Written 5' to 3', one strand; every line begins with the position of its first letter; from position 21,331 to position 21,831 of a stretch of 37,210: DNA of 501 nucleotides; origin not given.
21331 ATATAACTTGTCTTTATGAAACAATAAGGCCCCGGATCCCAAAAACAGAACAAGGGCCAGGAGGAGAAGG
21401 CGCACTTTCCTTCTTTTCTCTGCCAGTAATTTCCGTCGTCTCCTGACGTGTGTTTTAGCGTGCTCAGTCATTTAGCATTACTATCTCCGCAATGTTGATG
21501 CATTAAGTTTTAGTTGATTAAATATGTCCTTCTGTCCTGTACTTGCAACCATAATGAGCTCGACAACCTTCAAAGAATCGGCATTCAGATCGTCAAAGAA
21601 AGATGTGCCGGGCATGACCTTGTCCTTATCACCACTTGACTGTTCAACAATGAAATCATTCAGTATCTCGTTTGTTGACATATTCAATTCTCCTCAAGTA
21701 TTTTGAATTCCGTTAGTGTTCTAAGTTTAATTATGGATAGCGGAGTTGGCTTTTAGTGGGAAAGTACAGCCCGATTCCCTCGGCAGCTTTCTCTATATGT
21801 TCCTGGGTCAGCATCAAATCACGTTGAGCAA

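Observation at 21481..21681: Acyl-carrier-protein-like mini-ORF inserted between ftsL and the ftsI-like gene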

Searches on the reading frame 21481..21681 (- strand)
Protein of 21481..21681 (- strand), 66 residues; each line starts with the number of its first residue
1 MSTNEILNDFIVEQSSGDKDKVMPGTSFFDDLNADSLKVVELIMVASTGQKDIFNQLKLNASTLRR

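Call 3: search_protein_families(library=pfam, proteins=[window:21481-21681:-], max_evalue=10)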
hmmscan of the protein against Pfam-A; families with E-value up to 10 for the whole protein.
window:21481-21681:- (66 aa): 1 family
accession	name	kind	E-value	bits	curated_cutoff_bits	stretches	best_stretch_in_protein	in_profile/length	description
PF00550.31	PP-binding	-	0.15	12.8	20.8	1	23-44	19-39/67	Phosphopantetheine attachment site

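Call 4: search_protein_families(library=ncbifam, proteins=[window:21481-21681:-], max_evalue=10)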
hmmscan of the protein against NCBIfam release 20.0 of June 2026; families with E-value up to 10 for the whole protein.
window:21481-21681:- (66 aa): 11 families
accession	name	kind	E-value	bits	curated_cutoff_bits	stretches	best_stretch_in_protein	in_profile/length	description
NF002148.0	PRK00982.1-2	subfamily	7.5e-11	41.7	71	1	4-44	6-46/79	acyl carrier protein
TIGR00517.1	acyl_carrier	equivalog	6.2e-10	38.8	70.45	1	4-45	5-46/77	acyl carrier protein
NF002151.0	PRK00982.1-5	equivalog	2.8e-09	37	92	1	5-45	6-46/78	acyl carrier protein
NF002149.0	PRK00982.1-3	equivalog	7.2e-08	32.3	106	1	5-45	6-46/78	acyl carrier protein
NF002150.0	PRK00982.1-4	subfamily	8e-08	32.4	66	1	7-44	10-47/80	acyl carrier protein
NF002147.0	PRK00982.1-1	equivalog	3.4e-05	23.6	84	1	4-46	6-51/83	acyl carrier protein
NF040636.1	AcpM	exception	0.0014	18.6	146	1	11-43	13-46/93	meromycolate extension acyl carrier protein AcpM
NF006031.0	PRK08172.1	equivalog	0.0029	18.2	76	1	10-47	12-49/82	acyl carrier protein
NF003757.0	PRK05350.1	equivalog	0.003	17.7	65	1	6-45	10-49/83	acyl carrier protein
NF005079.0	PRK06508.1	equivalog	0.0032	17.8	83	1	2-44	3-45/93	acyl carrier protein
NF009104.0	PRK12449.1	equivalog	0.0065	16.4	70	1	5-44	5-47/80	acyl carrier protein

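Call 6: find_homologous_proteins(query=window:21481-21681:-, max_evalue=0.001)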
Query window:21481-21681:- (66 aa): 17 proteins with E <= 0.001 among 17 candidates.
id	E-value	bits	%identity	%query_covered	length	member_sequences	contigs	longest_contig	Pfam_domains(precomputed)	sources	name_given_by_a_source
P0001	4.4e-33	128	98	100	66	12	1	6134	-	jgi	-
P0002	1.0e-32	127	98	100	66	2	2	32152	-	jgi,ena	jgi:acyl carrier protein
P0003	1.4e-29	118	92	100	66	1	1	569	-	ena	-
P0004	3.3e-27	110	88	100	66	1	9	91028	-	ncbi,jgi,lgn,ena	-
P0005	1.2e-26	108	86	100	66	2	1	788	-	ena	-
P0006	1.6e-26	108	86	100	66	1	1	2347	-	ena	-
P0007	4.4e-26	107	85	100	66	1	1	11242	-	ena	-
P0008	1.5e-25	105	85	100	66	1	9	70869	-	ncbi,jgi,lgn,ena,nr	ncbi:MAG: hypothetical protein OEL85_04570 [Desulfobulbaceae bacterium]|jgi:acyl carrier protein|nr:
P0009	5.6e-25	103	83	100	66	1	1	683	-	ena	-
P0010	7.7e-25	103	83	100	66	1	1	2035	-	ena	-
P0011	2.9e-24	101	82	100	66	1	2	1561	-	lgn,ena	-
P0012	3.1e-23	98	80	100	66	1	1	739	-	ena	-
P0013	3.5e-22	94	79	100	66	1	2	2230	-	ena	-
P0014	3.1e-21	91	76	100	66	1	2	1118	-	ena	-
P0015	3.0e-20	88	73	100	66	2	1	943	-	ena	-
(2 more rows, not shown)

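Call 8: find_encoding_contigs(protein=P0008, flank=6000, max_places=3)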
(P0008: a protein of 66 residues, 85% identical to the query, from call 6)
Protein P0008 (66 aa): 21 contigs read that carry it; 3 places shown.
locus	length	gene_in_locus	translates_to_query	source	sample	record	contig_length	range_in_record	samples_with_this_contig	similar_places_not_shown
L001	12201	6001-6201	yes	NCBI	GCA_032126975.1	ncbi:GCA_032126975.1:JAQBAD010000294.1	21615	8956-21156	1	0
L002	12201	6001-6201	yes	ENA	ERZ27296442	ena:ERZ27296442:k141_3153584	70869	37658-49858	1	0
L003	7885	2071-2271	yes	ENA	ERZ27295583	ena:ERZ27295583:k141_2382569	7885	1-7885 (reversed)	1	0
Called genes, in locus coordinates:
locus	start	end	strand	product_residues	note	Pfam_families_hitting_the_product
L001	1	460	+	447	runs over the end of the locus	PF22694:CtpB_N-like, PF00595:PDZ, PF13180:PDZ_2, PF17820:PDZ_6, PF03572:Peptidase_S41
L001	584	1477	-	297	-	PF00009:GTP_EFTU, PF01926:MMR_HSR1, PF02421:FeoB_N, PF02492:cobW (faint), PF03193:RsgA_GTPase (faint), PF09439:SRPRB (weak), PF00350:Dynamin_N (faint), PF07650:KH_2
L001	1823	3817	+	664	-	PF23161:HTH_RNase_II, PF00773:RNB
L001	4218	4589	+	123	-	PF02381:MraZ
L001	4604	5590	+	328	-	PF01795:Methyltransf_5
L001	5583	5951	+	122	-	-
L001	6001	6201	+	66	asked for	-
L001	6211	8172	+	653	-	PF03717:PBP_dimer, PF00905:Transpeptidase (faint)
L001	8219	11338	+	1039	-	PF01225:Mur_ligase, PF08245:Mur_ligase_M, PF02875:Mur_ligase_C, PF01225:Mur_ligase, PF08245:Mur_ligase_M, PF02875:Mur_ligase_C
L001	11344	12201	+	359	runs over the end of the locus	PF00953:Glycos_transf_4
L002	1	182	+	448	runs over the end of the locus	PF22694:CtpB_N-like, PF00595:PDZ, PF13180:PDZ_2, PF17820:PDZ_6, PF03572:Peptidase_S41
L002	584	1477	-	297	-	PF00009:GTP_EFTU, PF01926:MMR_HSR1, PF02421:FeoB_N, PF02492:cobW (faint), PF03193:RsgA_GTPase (faint), PF09439:SRPRB (weak), PF00350:Dynamin_N (faint), PF07650:KH_2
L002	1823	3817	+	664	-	PF23161:HTH_RNase_II, PF00773:RNB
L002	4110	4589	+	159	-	PF02381:MraZ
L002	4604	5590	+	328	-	PF01795:Methyltransf_5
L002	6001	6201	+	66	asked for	-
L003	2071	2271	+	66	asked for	-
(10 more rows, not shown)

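Call 9: find_encoding_contigs(protein=P0004, flank=6000, max_places=3)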
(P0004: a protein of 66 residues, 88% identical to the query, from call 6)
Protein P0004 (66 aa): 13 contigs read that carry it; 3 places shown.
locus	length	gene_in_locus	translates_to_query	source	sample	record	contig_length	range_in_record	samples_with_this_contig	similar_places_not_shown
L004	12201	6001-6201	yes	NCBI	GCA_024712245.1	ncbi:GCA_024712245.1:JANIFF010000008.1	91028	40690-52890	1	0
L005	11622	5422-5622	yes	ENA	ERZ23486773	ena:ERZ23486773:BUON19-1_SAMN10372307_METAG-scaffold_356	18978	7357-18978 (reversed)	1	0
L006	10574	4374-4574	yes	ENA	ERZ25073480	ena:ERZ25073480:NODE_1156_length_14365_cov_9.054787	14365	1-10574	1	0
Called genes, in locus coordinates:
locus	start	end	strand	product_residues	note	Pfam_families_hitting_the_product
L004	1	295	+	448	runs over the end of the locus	PF22694:CtpB_N-like, PF00595:PDZ, PF13180:PDZ_2, PF17820:PDZ_6, PF03572:Peptidase_S41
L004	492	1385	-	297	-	PF00009:GTP_EFTU, PF01926:MMR_HSR1, PF02421:FeoB_N, PF02492:cobW (faint), PF03193:RsgA_GTPase (faint), PF09439:SRPRB (weak), PF00350:Dynamin_N (faint), PF07650:KH_2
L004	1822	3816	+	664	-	PF25255:WHD_RNase_II (faint), PF23161:HTH_RNase_II, PF00773:RNB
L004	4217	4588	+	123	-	PF02381:MraZ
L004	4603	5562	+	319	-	PF01795:Methyltransf_5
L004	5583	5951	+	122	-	-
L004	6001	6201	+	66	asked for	-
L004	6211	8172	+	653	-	PF03717:PBP_dimer, PF00905:Transpeptidase (faint)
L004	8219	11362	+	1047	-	PF01225:Mur_ligase, PF08245:Mur_ligase_M, PF02875:Mur_ligase_C, PF01225:Mur_ligase, PF08245:Mur_ligase_M, PF02875:Mur_ligase_C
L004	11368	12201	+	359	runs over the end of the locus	PF00953:Glycos_transf_4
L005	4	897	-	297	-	PF00009:GTP_EFTU, PF01926:MMR_HSR1, PF02421:FeoB_N, PF02492:cobW (faint), PF03193:RsgA_GTPase (faint), PF09439:SRPRB (weak), PF00350:Dynamin_N (faint), PF07650:KH_2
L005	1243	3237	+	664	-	PF23161:HTH_RNase_II, PF00773:RNB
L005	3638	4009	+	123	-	PF02381:MraZ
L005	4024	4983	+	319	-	PF01795:Methyltransf_5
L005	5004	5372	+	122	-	-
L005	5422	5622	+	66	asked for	-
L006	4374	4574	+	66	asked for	-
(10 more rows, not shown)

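Call 13: find_related_loci(query=A1, collection=genome_contigs, flank=6000)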
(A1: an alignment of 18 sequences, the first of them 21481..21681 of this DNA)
Query A1 (66 aa) in genome_contigs; peptide patterns used: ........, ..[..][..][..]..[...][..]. (x = any residue, [..] = any of these).
50 stretches matched a pattern; 25 encode a relative of the query (tblastn E <= 1e-3); 25 distinct loci.
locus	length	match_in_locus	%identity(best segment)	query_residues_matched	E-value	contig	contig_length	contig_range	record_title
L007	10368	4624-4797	69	1-58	7e-22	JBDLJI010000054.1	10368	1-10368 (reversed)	MAG: Thermodesulfobacteriota bacterium isolate MAG088 MAG088_54, whole genome shotgun sequence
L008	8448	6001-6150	44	11-60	1e-9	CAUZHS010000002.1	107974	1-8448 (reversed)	MAG: Dehalococcoidia bacterium isolate CB21_323.39 genome assembly, contig: Ga0302123_10000027, whole genome shotgun seq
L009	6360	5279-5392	58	7-44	9e-9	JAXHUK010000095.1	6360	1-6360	MAG: Chloroflexota bacterium isolate MAG49_tar_biofilm MAG49_95, whole genome shotgun sequence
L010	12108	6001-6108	53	9-44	1e-7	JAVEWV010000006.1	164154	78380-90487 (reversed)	MAG: Phycisphaerales bacterium isolate BF4_154 NODE_195_length_164154_cov_6.416803_Biofilm4, whole genome shotgun sequen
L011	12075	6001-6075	72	21-45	4e-7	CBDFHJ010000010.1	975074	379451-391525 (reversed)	MAG: Dehalococcoidia bacterium isolate 26e14fec-4fdf-4894-a6de-8c85e4a33ace genome assembly, contig: contig_10, whole ge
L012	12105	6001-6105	54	10-44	3e-7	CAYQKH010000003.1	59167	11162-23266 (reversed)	MAG TPA_asm: uncultured Opitutales bacterium isolate SRP141376_co3_172 genome assembly, contig: NODE_1193_length_59167_c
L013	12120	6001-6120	50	5-44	5e-7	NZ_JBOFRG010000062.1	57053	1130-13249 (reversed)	MAG: Clostridium sp. isolate WFFMC_MAG_688 k139_4149_flag=0_multi=6.9968_len=57053, whole genome shotgun sequence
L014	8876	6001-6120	48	5-44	1e-6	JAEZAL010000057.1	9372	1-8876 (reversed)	MAG: Bacillota bacterium isolate OH_CBrB_14 k127_1587457, whole genome shotgun sequence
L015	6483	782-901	45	5-44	1e-6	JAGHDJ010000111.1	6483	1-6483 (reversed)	MAG: Dehalococcoidia bacterium isolate AUK305 PB_MBMC_259_c_000000000050, whole genome shotgun sequence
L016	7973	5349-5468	48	5-44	1e-6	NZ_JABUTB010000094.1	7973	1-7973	MAG: Clostridium sp. isolate MAG28 scaffold94_size7973, whole genome shotgun sequence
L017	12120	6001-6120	48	5-44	1e-6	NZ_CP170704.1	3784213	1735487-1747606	Clostridium sp. HCS.1 chromosome, complete genome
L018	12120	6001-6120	48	5-44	1e-6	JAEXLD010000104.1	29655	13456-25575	MAG: Bacillota bacterium isolate OH_HBlB_263 k127_1082575, whole genome shotgun sequence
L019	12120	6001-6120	48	5-44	1e-6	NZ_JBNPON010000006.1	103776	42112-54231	Clostridium sp. SGI.024 HD143_5, whole genome shotgun sequence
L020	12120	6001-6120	48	5-44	1e-6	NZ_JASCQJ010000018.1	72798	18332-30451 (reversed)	Clostridium lamae strain NGMCC 1.200840 NODE_18_length_72798_cov_29.311382, whole genome shotgun sequence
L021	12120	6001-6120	48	5-44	3e-6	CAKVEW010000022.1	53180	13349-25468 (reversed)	MAG: uncultured Clostridium sp. isolate REFINED_METABAT215_TOP10_CONTIGS_1500_ASSEMBLY_K77_MERGED__Hadza_MoBio_hadza-E-H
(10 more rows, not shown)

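Call 14: search_solved_structures(query=A1, max_evalue=1, show_alignments=2)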
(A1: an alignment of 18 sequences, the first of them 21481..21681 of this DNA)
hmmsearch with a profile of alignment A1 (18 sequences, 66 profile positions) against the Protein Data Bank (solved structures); distinct sequences matched with E-value up to 1: 87 (the best 60 are shown).
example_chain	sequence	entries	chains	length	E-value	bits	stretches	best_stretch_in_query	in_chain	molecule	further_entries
2n57_A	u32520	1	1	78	3.1e-10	43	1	3-45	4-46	Acyl carrier protein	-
2ehs_A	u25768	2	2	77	8.2e-10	41.6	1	4-45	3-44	Acyl carrier protein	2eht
2l0q_A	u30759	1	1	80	3.5e-08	36.4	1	5-45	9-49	Acyl carrier protein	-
8jfg_G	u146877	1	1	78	5.2e-08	35.9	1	5-45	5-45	Acyl carrier protein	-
8jfn_B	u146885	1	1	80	5.4e-08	35.8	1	5-45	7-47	Acyl carrier protein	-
8jfh_E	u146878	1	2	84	6.2e-08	35.6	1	5-45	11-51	Acyl carrier protein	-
4zjb_G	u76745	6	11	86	6.6e-08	35.5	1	5-45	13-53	Acyl carrier protein | Acyl carrier protein,Acyl carrier protein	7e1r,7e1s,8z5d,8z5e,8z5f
5h9g_A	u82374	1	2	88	7e-08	35.4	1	5-45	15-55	Acyl carrier protein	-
8jfi_G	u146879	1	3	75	7.7e-08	35.3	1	8-45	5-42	Acyl carrier protein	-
6ihc_G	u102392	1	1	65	8.2e-08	35.2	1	9-45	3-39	holo-form acyl carrier protein (holo-ACP)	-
4dxe_H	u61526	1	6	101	3.9e-07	33.1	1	6-44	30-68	Acyl carrier protein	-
5h9h_A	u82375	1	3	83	7.2e-07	32.2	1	5-45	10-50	Acyl carrier protein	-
9ka6_C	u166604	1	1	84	8.4e-07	32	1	1-45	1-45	Acyl carrier protein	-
9ka7_C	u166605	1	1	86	9e-07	31.9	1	1-45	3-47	Acyl carrier protein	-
6nzu_C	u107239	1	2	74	1.2e-06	31.5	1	2-45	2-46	Acyl carrier protein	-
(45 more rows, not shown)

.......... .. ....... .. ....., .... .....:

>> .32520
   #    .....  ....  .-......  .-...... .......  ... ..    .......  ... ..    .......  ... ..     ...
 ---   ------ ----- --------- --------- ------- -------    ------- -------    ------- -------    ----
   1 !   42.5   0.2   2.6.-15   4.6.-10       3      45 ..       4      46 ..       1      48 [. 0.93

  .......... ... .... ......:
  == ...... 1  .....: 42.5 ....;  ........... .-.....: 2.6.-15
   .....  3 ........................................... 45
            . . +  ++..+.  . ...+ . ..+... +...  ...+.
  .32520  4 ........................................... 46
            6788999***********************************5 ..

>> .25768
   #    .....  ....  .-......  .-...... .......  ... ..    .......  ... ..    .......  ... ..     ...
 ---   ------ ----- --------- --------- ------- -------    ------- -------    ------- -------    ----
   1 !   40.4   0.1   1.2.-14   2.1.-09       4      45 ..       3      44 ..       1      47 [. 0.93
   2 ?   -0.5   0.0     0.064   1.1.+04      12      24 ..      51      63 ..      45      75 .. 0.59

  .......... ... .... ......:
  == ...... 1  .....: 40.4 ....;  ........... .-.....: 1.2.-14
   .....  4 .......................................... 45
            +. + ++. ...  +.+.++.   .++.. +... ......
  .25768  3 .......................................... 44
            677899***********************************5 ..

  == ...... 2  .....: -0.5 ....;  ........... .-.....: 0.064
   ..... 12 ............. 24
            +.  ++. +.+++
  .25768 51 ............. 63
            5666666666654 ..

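Call 21: predict_structure(alignment_id=A1)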
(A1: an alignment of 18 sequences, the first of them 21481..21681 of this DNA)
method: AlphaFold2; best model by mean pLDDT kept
length: 66 residues; sequences in the alignment: 18
mean_pLDDT: 70.9   pTM: 0.44
mean pLDDT of the five models: 70.9, 68.9, 67.7, 67.7, 66.6
residues with pLDDT >= 90: 3; 70-90: 32; 50-70: 27; < 50: 4
segments of 3 or more residues with pLDDT < 50: none
pLDDT, mean of each block of 10 residues (from residue 1): 60 53 61 88 88 81 62
secondary structure, 60 per line:
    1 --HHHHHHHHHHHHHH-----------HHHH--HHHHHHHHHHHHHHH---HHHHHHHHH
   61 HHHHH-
elements in order: H3-16 H28-31 H34-48 H52-65

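Call 23: search_protein_representatives(alignment_id=A1)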
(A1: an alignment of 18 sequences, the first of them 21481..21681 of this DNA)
Query: 18 sequences, 66 profile positions. Proteins with E-value up to 0.001 (for the whole library): 1288; up to 1e-10: 8; up to 1e-30: 0. The best 150 are listed.
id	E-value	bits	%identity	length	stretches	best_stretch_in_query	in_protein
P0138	5.7e-24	99.9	-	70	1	1-59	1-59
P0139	9.3e-21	89.6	-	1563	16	43-64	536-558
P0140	5.4e-16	74.3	-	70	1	8-63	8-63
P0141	6.4e-14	67.7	-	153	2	9-45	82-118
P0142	1.8e-13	66.2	-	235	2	7-45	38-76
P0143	5.1e-11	58.4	-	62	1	14-63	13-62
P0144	7.6e-11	57.8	-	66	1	1-61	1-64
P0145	9.1e-11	57.5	-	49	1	1-41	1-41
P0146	1.1e-10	57.3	-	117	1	1-45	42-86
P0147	4.9e-10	55.2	-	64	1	1-46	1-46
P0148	5.1e-10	55.2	-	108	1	1-45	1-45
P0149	9.1e-10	54.3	-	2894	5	5-44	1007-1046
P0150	1.4e-09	53.7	-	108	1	1-45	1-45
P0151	1.5e-09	53.7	-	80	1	11-61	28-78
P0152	4.1e-09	52.3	-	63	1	16-61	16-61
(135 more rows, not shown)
